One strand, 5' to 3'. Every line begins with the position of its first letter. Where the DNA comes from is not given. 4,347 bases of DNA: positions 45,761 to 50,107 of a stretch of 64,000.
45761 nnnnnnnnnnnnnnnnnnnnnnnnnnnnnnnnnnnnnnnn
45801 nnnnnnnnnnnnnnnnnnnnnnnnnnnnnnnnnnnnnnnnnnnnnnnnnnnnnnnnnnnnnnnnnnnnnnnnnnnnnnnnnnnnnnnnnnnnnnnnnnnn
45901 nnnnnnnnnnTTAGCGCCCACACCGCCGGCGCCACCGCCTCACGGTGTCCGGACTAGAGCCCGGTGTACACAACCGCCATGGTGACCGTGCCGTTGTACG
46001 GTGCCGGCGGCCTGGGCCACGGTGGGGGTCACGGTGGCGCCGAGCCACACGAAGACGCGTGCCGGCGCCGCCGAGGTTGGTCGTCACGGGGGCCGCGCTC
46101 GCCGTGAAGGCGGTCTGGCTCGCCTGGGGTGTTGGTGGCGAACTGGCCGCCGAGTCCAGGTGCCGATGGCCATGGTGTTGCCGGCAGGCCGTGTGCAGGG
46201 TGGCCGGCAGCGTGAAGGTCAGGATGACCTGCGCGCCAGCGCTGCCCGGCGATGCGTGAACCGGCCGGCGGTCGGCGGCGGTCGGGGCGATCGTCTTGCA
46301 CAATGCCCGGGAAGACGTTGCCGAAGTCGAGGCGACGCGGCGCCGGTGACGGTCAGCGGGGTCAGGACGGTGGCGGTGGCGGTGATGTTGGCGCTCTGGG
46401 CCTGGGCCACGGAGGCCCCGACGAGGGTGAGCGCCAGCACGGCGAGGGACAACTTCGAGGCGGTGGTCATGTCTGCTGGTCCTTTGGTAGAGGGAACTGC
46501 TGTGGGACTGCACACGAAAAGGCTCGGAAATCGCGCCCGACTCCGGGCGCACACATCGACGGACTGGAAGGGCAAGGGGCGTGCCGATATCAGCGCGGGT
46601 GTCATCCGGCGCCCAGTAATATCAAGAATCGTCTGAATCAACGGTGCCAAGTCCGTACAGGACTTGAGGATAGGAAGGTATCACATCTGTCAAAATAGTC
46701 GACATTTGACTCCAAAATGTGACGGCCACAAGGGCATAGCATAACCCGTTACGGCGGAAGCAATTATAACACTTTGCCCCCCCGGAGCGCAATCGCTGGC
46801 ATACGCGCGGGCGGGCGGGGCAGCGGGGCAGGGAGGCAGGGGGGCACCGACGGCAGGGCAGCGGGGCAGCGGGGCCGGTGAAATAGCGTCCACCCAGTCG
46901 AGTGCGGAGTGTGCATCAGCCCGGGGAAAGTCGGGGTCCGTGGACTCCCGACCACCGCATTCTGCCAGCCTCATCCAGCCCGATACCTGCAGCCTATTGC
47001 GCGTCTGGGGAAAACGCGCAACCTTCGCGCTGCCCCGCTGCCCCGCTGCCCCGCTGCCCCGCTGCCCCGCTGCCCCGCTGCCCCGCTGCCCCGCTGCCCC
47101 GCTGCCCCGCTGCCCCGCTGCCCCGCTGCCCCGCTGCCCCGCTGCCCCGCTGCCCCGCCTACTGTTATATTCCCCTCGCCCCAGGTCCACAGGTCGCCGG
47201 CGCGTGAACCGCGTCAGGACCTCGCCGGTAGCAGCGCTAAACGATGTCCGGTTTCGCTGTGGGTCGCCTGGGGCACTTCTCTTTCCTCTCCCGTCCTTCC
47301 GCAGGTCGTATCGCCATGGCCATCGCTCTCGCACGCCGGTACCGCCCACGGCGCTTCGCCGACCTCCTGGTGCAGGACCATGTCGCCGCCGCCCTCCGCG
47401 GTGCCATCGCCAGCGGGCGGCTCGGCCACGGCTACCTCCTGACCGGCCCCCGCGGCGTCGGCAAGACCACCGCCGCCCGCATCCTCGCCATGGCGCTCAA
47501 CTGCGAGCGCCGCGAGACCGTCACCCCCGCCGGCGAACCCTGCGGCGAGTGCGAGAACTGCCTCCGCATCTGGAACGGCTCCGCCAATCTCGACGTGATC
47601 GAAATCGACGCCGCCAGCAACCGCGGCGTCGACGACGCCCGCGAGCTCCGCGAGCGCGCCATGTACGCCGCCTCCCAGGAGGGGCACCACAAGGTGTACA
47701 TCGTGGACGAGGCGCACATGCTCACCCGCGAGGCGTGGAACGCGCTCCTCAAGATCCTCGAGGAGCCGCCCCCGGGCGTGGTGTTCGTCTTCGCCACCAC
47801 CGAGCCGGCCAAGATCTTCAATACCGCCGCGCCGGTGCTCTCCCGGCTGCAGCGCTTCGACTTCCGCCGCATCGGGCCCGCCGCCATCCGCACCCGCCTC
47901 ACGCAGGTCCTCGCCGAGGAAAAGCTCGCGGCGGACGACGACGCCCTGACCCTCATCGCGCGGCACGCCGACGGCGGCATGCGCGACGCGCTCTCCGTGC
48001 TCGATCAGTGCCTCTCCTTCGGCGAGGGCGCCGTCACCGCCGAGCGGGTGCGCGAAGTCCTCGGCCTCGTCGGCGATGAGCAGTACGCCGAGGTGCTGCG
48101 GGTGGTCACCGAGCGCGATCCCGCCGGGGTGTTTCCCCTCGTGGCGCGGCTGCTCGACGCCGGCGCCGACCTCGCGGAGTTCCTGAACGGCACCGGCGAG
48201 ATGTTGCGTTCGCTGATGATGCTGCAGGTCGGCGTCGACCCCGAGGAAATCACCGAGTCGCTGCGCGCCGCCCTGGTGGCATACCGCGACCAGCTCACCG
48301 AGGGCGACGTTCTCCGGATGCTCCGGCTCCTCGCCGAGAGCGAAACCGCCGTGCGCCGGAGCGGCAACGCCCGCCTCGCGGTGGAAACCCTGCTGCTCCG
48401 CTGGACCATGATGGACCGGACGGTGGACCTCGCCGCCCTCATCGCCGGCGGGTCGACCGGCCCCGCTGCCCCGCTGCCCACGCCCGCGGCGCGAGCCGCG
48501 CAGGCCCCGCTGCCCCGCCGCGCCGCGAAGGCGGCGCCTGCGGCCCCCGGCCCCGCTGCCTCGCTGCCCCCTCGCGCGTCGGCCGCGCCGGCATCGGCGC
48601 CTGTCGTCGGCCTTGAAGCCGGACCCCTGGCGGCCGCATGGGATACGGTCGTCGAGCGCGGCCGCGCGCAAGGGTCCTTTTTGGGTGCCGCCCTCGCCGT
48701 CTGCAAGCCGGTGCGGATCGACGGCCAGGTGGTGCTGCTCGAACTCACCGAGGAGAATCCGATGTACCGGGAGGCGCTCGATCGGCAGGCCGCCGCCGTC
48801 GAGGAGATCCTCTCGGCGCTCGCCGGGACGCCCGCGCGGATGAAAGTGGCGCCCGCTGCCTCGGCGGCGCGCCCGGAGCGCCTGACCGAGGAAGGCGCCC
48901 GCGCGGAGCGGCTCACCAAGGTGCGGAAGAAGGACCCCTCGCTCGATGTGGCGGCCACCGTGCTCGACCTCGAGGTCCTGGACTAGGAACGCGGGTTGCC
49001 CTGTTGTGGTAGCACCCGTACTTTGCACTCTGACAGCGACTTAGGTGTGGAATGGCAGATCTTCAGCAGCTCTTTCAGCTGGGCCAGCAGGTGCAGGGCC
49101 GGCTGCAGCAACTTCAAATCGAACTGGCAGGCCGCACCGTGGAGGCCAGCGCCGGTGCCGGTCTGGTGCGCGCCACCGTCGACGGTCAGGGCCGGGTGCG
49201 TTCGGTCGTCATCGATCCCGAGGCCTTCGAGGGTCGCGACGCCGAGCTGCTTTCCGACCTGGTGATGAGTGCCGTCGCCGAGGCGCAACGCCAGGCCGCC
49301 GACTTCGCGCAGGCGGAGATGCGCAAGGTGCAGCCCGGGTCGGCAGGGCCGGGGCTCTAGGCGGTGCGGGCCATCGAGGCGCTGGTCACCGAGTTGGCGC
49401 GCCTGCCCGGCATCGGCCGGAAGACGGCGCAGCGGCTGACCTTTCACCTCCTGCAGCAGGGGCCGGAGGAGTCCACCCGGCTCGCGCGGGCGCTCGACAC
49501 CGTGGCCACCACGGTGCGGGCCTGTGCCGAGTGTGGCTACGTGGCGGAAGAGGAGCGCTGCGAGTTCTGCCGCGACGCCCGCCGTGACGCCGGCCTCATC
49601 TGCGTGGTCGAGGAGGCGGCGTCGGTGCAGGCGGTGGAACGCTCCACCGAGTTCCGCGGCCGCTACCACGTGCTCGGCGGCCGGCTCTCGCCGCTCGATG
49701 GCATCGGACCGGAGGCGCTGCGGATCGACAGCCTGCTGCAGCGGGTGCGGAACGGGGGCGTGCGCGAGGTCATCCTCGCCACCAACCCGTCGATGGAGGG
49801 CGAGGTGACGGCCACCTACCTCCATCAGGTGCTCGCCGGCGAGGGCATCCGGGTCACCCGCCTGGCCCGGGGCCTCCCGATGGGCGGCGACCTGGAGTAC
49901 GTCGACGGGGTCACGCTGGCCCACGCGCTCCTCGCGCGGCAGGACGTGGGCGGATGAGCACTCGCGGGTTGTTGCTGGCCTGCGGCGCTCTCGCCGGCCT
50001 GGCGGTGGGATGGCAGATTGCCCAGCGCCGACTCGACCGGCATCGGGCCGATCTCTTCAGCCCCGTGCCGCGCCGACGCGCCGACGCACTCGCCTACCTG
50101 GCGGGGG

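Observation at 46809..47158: Perfect (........)x16 array forming the upstream promoter region of the SRP RNA, mirrored by an inverted G-rich block 150 nt away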

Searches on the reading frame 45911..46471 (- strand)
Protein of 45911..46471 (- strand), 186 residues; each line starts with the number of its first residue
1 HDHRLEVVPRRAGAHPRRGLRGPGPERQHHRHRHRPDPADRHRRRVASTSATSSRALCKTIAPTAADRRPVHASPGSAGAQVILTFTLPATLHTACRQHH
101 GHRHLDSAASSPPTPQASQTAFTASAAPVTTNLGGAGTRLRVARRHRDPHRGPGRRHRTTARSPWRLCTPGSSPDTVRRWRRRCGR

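Call 42: find_encoding_contigs(protein=window:45911-46471:-, flank=3000, max_places=10)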
Protein window:45911-46471:- (186 aa): no gene with exactly this product is on record in the collection.

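Call 52: search_protein_families(library=pfam, proteins=[window:45911-46471:-], max_evalue=0.001)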
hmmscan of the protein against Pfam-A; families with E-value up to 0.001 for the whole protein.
window:45911-46471:- (186 aa): 0 families

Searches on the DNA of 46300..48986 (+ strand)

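Call 14: search_rna_families(sources=[L001, L002, L003, L074, L058, L070, L004, L005, L007, L068], threshold=gathering)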
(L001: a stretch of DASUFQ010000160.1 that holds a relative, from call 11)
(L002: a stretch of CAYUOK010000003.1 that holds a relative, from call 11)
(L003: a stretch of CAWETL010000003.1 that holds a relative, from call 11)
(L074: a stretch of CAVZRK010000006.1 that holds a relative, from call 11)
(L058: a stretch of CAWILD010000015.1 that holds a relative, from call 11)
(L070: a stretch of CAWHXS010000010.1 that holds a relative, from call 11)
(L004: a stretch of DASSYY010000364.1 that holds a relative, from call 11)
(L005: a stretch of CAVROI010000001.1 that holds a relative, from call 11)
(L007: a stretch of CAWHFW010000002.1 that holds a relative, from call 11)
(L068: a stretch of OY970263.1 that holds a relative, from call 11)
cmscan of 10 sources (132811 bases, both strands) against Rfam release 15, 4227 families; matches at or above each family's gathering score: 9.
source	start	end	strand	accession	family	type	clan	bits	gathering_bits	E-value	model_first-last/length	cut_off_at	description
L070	5815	5914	+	RF00169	Bacteria_small_SRP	Gene;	CL00003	45.9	40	2e-06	1-97/97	no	Bacterial small signal recognition particle RNA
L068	5841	5940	+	RF00169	Bacteria_small_SRP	Gene;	CL00003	45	40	3.7e-06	1-97/97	no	Bacterial small signal recognition particle RNA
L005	5790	5887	+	RF00169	Bacteria_small_SRP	Gene;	CL00003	42.7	40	1.6e-05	1-97/97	no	Bacterial small signal recognition particle RNA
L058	5873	5970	+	RF00169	Bacteria_small_SRP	Gene;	CL00003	42.5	40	1.9e-05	1-97/97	no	Bacterial small signal recognition particle RNA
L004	5884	5981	+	RF00169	Bacteria_small_SRP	Gene;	CL00003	42.5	40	1.9e-05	1-97/97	no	Bacterial small signal recognition particle RNA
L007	5884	5981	+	RF00169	Bacteria_small_SRP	Gene;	CL00003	42.5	40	1.9e-05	1-97/97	no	Bacterial small signal recognition particle RNA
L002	5864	5961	+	RF00169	Bacteria_small_SRP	Gene;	CL00003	41.5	40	3.5e-05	1-97/97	no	Bacterial small signal recognition particle RNA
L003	5863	5960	+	RF00169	Bacteria_small_SRP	Gene;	CL00003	41.5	40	3.5e-05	1-97/97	no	Bacterial small signal recognition particle RNA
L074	5864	5961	+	RF00169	Bacteria_small_SRP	Gene;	CL00003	41.5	40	3.5e-05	1-97/97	no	Bacterial small signal recognition particle RNA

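Call 34: search_rna_families(source=window, start=46300, end=47350, threshold=evalue, max_evalue=5)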
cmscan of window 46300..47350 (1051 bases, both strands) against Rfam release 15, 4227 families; matches with E-value up to 5: 1.
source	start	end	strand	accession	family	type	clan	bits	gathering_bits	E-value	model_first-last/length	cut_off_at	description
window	47178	47277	+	RF00169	Bacteria_small_SRP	Gene;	CL00003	41.3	40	3.1e-07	1-97/97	no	Bacterial small signal recognition particle RNA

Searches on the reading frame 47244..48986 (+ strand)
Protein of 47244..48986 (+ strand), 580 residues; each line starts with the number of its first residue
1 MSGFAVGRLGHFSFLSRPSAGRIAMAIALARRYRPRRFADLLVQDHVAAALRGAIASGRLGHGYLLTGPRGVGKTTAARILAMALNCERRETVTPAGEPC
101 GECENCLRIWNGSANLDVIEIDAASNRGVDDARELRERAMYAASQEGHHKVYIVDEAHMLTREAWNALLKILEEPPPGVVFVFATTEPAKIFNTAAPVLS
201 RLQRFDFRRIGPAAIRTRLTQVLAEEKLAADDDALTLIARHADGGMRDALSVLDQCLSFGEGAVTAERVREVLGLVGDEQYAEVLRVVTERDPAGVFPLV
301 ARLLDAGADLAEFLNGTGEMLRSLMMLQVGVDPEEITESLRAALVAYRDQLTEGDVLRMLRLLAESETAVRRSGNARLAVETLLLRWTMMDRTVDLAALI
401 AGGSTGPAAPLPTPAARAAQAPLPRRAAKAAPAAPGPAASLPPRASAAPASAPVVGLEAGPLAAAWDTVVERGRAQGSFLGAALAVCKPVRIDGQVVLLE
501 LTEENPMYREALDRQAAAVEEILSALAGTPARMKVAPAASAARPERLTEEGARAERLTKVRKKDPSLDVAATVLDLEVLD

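Call 9: find_encoding_contigs(protein=window:47316-48986:+, flank=6000, max_places=10)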
Protein window:47316-48986:+ (556 aa): no gene with exactly this product is on record in the collection.

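Call 11: find_related_loci(query=window:47316-48986:+, collection=genome_contigs, flank=6000)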
Query window:47316-48986:+ (556 aa) in genome_contigs; peptide patterns used: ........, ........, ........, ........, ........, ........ (x = any residue, [..] = any of these).
598 stretches matched a pattern (row limit reached: there are more); 574 encode a relative of the query (tblastn E <= 1e-3); the best 80 are kept; 80 distinct loci.
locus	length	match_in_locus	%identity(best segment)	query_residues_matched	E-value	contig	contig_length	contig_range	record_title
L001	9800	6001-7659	83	1-556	0e+0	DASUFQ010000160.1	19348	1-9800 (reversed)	MAG TPA_asm: Gemmatimonadales bacterium isolate SMAG_U1383 k141_135138, whole genome shotgun sequence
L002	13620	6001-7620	85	1-556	0e+0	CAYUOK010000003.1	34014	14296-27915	MAG TPA_asm: uncultured Gemmatimonadaceae bacterium isolate binchicken_co245_255 genome assembly, contig: NODE_1065_leng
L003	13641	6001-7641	82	1-556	0e+0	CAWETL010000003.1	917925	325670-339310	MAG: uncultured Gemmatimonadales bacterium isolate MFD05942.bin.1.131 genome assembly, contig: contig_13309, whole genom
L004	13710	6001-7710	65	1-556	0e+0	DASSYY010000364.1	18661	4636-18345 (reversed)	MAG TPA_asm: Gemmatimonadales bacterium isolate SMAG_U693 k141_1213113, whole genome shotgun sequence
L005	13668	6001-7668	64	1-556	0e+0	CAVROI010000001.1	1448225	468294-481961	MAG: uncultured Gemmatimonadales bacterium isolate MFD04944.bin.1.29 genome assembly, contig: contig_13723, whole genome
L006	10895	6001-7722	64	3-556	0e+0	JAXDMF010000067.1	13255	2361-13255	MAG: Gemmatimonadales bacterium isolate BP_635 scaffold_7925953, whole genome shotgun sequence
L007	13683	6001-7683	65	1-556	0e+0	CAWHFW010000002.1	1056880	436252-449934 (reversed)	MAG: uncultured Gemmatimonadales bacterium isolate MFD00392.bin.2.68 genome assembly, contig: contig_2047, whole genome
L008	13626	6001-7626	65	1-556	0e+0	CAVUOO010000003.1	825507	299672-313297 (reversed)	MAG: uncultured Gemmatimonadales bacterium isolate MFD06085.bin.3.113 genome assembly, contig: contig_15904, whole genom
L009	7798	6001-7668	65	3-556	0e+0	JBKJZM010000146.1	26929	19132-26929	MAG: Gemmatimonadales bacterium isolate swi_bin.243 S1Ck127_16045479_flag_0_multi_10.2210_len_26929, whole genome shotgu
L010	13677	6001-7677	65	3-556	0e+0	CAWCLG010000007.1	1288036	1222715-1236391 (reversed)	MAG: uncultured Gemmatimonadales bacterium isolate MFD03602.bin.2.71 genome assembly, contig: contig_7, whole genome sho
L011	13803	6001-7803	61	1-556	0e+0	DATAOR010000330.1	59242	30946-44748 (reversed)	MAG TPA_asm: Gemmatimonadales bacterium isolate SMAG_U7050 k141_8356372, whole genome shotgun sequence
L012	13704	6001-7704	63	3-556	0e+0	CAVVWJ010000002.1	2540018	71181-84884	MAG: uncultured Gemmatimonadales bacterium isolate MFD07737.bin.1.47 genome assembly, contig: contig_38, whole genome sh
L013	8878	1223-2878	65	1-556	0e+0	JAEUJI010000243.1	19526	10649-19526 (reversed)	MAG: Gemmatimonadetes bacterium isolate new MAG-65 k141_93745, whole genome shotgun sequence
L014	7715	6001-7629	64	1-556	0e+0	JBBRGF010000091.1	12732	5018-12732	MAG: Gemmatimonadales bacterium isolate Co_metawrap_2610 Cmw_2610_k141_26113027_length_12732_cov_8.0000, whole genome sh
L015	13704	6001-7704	64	1-556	0e+0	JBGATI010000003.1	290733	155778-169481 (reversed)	MAG: Gemmatimonadales bacterium isolate MAG_AAO_H10.65 AAOH10-65_opera_contig_161, whole genome shotgun sequence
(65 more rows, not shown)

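Call 41: find_encoding_contigs(protein=window:47244-48986:+, flank=6000, max_places=10)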
Protein window:47244-48986:+ (580 aa): no gene with exactly this product is on record in the collection.

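Call 52: search_protein_families(library=pfam, proteins=[window:47316-48986:+], max_evalue=0.001)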
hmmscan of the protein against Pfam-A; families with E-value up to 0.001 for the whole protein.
window:47316-48986:+ (556 aa): 11 families
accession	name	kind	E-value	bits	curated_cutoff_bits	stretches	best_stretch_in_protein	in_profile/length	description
PF13177.12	DNA_pol3_delta2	-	1.4e-34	119.9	27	1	20-185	2-159/161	DNA polymerase III, delta subunit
PF22608.2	DNAX_ATPase_lid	-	7.2e-17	61.3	27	1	191-238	2-49/49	DNA polymerase III clamp loader subunit, ATPase lid domain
PF12169.13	DNA_pol3_gamma3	-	2.8e-15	56.8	24.4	1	240-365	1-129/143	DNA polymerase III subunits gamma and tau domain III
PF13401.12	AAA_22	-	2.4e-10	41.3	27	1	41-159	9-120/130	AAA domain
PF00004.35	AAA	-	4.6e-10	40.5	21.2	1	40-182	1-124/131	ATPase family associated with various cellular activities (AAA)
PF05496.18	RuvB_N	-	8.3e-07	29.3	27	1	10-84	2-80/159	Holliday junction DNA helicase RuvB P-loop domain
PF07728.20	AAA_5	-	4.3e-06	27.2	22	1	41-150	3-92/139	AAA domain (dynein-related subfamily)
PF13604.12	AAA_30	-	0.00012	22.3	27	1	26-157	9-121/191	AAA domain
PF13191.12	AAA_16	-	0.00014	22.8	32.6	1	22-152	11-160/167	AAA ATPase domain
PF20964.2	DnaX_C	-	0.00027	21.3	26.2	0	429-511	5-85/113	DNA polymerase III subunit tau, C-terminal domain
PF13173.12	AAA_14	-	0.00076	19.9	27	0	40-153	5-90/129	AAA domain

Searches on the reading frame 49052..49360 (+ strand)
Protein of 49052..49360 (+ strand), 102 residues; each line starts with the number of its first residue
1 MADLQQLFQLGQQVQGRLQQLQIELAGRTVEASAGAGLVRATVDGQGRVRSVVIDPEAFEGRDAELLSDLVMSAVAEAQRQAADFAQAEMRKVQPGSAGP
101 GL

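Call 40: find_encoding_contigs(protein=window:49052-49360:+, flank=10000, max_places=10)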
Protein window:49052-49360:+ (102 aa): 14 contigs read that carry it; 10 places shown.
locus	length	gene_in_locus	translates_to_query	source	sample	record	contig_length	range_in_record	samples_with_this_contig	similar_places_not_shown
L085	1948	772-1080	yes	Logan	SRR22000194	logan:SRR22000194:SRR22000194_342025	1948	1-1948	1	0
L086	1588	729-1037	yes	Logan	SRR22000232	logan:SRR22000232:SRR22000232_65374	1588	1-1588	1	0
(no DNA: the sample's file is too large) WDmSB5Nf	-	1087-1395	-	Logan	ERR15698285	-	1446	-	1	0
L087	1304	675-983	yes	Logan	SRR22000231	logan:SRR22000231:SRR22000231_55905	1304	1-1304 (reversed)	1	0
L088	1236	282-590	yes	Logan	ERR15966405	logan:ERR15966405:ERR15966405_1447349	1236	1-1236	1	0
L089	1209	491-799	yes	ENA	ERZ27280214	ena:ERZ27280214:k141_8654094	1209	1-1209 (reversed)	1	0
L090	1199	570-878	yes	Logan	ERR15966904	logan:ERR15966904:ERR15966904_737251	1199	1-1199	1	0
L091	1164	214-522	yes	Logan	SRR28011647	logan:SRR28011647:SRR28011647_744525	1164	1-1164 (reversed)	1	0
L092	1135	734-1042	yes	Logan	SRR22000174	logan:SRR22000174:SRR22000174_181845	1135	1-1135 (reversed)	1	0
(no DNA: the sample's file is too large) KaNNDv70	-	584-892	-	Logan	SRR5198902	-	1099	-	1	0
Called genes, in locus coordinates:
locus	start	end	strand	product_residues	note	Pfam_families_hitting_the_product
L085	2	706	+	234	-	?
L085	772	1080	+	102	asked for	PF02575:YbaB_DNA_bd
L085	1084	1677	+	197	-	PF00633:HHH (faint), PF21176:RecR_HhH, PF01751:Toprim, PF13662:Toprim_4, PF21175:RecR_C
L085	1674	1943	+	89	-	-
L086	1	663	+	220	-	?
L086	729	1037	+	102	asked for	PF02575:YbaB_DNA_bd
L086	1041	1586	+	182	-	?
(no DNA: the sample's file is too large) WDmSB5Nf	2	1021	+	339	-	?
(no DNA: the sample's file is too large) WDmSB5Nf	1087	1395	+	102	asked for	PF02575:YbaB_DNA_bd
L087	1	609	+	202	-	?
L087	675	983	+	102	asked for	PF02575:YbaB_DNA_bd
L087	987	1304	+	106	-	?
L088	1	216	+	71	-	?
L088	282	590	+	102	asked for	PF02575:YbaB_DNA_bd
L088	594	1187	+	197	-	PF00633:HHH (faint), PF21176:RecR_HhH, PF01751:Toprim, PF13662:Toprim_4, PF21175:RecR_C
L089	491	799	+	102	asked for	PF02575:YbaB_DNA_bd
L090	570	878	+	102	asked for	PF02575:YbaB_DNA_bd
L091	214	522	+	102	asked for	PF02575:YbaB_DNA_bd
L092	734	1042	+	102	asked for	PF02575:YbaB_DNA_bd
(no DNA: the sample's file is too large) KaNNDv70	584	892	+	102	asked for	PF02575:YbaB_DNA_bd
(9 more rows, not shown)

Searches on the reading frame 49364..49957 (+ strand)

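Call 52: search_protein_families(library=pfam, proteins=[window:49364-49957:+], max_evalue=0.001)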
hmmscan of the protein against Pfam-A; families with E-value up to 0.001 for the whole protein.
window:49364-49957:+ (197 aa): 7 families
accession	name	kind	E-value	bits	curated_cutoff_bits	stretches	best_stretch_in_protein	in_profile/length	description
PF13662.12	Toprim_4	-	4.2e-25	88.2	25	1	78-168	2-85/85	Toprim domain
PF21176.3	RecR_HhH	-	1.1e-16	60.8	27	1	4-46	1-43/45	RecR, helix-hairpin-helix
PF21175.2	RecR_C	-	4.7e-12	45.5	22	1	170-193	1-24/24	RecR, C-terminal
PF01751.28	Toprim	-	3.4e-08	34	23.1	1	79-159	2-86/96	Toprim domain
PF00633.29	HHH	-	7.6e-06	26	24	1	4-24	6-26/30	Helix-hairpin-helix motif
PF14520.12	HHH_5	-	4.5e-05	24.3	27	1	8-28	34-54/57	Helix-hairpin-helix domain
PF02132.21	RecR_ZnF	-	9.6e-05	22.5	22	1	51-71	1-21/21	RecR, Cys4-zinc finger domain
